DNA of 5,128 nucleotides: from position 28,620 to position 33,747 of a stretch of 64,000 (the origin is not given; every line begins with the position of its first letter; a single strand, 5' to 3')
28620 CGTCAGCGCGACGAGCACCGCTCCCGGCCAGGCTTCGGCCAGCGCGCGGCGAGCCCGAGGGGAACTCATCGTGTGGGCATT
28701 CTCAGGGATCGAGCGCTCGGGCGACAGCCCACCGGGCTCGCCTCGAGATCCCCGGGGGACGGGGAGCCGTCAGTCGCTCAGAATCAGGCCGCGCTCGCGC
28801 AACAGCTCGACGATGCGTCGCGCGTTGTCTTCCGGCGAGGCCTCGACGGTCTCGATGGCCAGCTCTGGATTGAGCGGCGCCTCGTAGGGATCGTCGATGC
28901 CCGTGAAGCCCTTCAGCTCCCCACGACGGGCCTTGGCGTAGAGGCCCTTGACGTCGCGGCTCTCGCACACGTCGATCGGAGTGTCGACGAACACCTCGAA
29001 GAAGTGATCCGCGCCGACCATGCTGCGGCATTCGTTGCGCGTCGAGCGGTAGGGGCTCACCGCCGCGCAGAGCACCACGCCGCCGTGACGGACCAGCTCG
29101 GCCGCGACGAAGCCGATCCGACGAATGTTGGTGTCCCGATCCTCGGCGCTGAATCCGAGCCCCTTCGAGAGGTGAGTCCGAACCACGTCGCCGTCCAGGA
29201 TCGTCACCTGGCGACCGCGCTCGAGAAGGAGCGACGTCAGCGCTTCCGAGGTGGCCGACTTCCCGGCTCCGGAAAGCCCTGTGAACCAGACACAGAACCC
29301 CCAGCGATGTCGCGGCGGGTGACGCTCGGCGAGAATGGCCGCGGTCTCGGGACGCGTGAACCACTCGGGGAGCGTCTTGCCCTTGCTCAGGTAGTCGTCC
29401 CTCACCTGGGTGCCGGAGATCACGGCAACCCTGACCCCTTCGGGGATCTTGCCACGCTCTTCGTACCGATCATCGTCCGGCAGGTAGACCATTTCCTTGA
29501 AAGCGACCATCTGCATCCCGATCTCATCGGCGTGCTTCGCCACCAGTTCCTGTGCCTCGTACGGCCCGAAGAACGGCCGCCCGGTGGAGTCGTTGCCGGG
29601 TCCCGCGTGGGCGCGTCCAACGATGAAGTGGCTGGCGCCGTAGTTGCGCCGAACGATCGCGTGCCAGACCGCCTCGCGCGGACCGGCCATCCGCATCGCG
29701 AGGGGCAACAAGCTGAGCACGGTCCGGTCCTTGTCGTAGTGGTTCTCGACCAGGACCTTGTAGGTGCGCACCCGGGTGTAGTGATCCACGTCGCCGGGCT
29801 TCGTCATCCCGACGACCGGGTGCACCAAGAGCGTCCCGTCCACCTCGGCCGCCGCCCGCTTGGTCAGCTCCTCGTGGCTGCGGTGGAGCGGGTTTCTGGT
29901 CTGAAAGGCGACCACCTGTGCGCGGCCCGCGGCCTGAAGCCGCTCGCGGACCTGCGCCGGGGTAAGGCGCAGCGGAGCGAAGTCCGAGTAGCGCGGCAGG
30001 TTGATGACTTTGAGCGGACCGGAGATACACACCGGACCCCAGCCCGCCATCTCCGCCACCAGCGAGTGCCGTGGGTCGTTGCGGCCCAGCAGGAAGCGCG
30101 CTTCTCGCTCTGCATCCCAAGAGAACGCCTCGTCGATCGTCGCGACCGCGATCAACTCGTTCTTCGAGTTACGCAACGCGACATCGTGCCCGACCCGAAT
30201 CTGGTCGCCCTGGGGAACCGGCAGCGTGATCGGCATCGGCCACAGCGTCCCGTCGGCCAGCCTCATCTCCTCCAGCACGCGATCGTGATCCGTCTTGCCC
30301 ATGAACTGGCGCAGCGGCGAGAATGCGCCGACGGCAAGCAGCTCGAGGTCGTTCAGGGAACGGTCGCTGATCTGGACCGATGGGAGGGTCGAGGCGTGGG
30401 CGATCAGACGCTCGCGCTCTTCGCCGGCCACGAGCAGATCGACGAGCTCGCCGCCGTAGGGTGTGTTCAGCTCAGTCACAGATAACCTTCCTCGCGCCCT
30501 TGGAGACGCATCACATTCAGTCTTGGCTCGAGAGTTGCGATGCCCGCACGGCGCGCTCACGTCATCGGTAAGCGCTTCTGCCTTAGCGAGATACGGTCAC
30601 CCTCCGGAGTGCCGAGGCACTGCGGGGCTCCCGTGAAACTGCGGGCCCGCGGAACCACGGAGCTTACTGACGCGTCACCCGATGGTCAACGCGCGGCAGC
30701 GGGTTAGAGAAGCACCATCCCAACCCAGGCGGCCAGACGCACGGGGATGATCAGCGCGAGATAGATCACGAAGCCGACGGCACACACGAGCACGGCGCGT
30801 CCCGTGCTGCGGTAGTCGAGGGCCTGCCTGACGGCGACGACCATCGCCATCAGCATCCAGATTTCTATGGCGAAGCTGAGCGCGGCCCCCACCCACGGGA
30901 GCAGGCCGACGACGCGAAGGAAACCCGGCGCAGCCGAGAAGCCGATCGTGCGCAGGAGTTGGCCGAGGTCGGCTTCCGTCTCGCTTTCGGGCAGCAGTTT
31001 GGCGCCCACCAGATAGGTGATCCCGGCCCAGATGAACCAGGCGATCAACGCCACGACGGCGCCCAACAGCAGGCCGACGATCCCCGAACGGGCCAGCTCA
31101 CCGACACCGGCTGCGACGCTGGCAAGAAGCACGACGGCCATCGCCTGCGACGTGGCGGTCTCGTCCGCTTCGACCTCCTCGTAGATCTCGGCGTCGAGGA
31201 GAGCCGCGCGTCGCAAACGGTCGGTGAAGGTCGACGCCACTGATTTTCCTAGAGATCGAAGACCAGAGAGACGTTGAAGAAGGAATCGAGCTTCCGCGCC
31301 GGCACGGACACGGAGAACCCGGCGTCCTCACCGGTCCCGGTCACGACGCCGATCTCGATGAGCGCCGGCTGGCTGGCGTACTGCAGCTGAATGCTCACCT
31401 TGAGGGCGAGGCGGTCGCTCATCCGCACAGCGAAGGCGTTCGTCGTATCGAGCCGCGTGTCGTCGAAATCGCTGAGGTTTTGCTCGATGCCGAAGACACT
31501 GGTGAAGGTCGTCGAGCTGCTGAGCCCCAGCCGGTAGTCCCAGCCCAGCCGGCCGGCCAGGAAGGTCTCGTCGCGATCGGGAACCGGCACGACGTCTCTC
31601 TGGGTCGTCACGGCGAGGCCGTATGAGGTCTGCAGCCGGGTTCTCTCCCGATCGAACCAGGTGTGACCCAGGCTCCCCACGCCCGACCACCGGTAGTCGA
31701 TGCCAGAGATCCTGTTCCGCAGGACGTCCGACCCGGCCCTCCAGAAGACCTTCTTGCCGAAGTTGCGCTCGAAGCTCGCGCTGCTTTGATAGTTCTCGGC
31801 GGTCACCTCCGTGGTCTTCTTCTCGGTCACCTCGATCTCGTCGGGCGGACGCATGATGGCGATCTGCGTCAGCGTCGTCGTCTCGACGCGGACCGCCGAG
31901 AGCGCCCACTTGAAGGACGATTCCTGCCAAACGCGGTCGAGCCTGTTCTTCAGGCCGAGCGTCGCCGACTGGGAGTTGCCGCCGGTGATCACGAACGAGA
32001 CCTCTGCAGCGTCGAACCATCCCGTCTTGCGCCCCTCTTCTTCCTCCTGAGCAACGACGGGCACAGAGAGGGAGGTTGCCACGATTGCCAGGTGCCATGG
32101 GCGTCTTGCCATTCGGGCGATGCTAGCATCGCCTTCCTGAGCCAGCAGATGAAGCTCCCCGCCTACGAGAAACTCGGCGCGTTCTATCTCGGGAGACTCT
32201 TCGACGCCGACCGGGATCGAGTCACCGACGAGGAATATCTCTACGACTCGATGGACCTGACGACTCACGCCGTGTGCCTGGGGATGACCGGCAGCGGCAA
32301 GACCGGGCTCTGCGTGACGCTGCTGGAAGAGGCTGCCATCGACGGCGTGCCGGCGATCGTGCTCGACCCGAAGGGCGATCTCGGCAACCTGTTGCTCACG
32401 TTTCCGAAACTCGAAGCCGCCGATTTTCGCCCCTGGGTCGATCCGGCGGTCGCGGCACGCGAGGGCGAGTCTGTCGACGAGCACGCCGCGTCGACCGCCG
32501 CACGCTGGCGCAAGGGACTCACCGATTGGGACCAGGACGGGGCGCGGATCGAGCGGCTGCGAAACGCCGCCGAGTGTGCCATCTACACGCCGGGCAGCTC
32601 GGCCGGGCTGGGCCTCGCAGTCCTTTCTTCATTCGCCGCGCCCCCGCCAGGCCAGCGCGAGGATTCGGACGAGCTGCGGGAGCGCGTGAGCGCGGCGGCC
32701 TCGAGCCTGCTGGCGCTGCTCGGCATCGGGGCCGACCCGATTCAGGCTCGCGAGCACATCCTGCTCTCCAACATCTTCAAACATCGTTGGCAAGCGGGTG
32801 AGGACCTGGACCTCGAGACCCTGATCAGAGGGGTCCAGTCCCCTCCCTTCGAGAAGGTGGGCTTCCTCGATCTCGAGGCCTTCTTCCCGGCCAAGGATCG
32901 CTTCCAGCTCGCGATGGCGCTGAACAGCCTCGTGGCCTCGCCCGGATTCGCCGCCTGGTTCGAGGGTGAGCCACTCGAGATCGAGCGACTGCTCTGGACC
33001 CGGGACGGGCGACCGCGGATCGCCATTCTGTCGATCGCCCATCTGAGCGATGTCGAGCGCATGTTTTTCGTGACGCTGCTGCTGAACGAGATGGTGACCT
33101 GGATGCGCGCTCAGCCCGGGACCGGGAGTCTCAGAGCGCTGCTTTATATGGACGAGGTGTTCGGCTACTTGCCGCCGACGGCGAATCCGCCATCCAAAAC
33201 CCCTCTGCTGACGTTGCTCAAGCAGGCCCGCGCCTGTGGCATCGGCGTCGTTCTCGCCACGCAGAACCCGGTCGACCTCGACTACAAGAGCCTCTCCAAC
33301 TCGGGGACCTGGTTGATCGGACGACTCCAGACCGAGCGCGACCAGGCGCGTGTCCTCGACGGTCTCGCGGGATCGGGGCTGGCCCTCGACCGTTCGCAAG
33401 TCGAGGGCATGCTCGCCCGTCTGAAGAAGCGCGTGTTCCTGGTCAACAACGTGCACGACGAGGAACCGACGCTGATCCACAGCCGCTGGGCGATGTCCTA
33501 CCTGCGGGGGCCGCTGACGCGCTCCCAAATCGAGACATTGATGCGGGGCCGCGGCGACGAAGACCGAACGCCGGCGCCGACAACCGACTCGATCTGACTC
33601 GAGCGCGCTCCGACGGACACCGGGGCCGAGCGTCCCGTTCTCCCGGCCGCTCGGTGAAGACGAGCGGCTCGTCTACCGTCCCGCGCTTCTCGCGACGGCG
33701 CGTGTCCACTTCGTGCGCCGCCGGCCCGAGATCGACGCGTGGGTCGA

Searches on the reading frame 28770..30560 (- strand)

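Call 34: search_protein_families(library=pfam, proteins=[window:28770-30560:-], max_evalue=0.001)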
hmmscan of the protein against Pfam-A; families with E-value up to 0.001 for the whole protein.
window:28770-30560:- (596 aa): 4 families
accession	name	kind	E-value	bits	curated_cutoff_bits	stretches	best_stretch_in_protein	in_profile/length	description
PF01747.23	ATP-sulfurylase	-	2.5e-81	272.6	24.3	1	197-412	3-211/212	ATP-sulfurylase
PF01583.26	APS_kinase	-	3.7e-64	215.8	21.1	1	421-569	2-151/152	Adenylylsulphate kinase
PF14306.12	PUA_2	-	1.3e-41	142.3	27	1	33-187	2-158/159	PUA-like domain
PF01656.29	CbiA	-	0.00022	21.6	25.4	1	429-492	7-68/125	CobQ/CobB/MinD/ParA nucleotide binding domain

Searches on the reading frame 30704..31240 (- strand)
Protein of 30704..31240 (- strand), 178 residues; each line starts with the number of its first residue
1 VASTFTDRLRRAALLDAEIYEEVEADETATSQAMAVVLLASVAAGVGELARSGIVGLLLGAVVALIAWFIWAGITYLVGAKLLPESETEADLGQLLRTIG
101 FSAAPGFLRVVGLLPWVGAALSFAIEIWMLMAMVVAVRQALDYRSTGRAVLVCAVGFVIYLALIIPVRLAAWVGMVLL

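Call 77: search_protein_families(library=pfam, proteins=[window:30704-31240:-], max_evalue=0.001)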
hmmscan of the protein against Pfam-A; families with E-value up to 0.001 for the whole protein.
window:30704-31240:- (178 aa): 1 family
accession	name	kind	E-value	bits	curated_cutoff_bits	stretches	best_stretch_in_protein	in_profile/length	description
PF04893.22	Yip1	-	1.4e-11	45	28.6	1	35-164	27-171/173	Yip1 domain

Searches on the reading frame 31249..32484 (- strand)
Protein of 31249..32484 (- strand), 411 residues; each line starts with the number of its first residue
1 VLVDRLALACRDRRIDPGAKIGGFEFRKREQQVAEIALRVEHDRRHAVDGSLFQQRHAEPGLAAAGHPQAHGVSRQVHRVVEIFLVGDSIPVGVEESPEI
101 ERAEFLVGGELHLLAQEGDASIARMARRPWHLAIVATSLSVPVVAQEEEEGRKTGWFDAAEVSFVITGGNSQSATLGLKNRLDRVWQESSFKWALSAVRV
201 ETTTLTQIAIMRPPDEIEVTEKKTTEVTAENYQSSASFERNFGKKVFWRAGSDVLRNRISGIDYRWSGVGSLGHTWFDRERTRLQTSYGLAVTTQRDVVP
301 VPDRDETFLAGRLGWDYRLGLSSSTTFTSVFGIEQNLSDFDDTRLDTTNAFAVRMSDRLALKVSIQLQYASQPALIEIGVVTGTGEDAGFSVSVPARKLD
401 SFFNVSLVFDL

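Call 34: search_protein_families(library=pfam, proteins=[window:31249-32484:-], max_evalue=0.001)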
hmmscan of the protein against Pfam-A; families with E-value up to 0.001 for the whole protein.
window:31249-32484:- (411 aa): 1 family
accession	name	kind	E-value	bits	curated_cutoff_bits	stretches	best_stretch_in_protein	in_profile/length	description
PF04338.18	DUF481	-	1.5e-30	107.2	21.1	1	160-374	1-192/210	Protein of unknown function, DUF481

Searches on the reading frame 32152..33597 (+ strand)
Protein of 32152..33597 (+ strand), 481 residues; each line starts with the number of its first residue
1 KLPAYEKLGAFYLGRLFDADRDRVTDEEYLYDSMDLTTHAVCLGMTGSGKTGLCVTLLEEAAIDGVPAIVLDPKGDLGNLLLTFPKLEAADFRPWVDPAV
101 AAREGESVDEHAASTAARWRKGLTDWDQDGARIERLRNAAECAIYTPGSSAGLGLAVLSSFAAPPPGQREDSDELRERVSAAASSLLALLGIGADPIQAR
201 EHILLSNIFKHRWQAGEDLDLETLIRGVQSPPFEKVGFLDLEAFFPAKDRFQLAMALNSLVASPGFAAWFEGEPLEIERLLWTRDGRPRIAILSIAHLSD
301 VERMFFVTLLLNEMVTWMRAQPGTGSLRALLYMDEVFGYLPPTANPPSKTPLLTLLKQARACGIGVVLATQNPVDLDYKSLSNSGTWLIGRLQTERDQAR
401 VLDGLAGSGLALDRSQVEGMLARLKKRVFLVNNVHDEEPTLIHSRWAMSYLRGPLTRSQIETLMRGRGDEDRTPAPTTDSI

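Call 77: search_protein_families(library=pfam, proteins=[window:32152-33597:+], max_evalue=0.001)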
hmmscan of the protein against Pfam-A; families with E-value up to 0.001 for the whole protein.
window:32152-33597:+ (481 aa): 3 families
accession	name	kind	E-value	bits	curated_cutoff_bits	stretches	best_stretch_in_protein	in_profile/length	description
PF05872.18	HerA_C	-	8.9e-09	34.9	22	1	267-386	193-315/502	Helicase HerA-like C-terminal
PF01935.23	DUF87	-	1e-06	29.5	23.2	1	30-81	16-68/220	Helicase HerA, central domain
PF10412.15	TrwB_AAD_bind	-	0.00057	19.3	20.5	0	37-77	15-55/387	Type IV secretion-system coupling protein DNA-binding domain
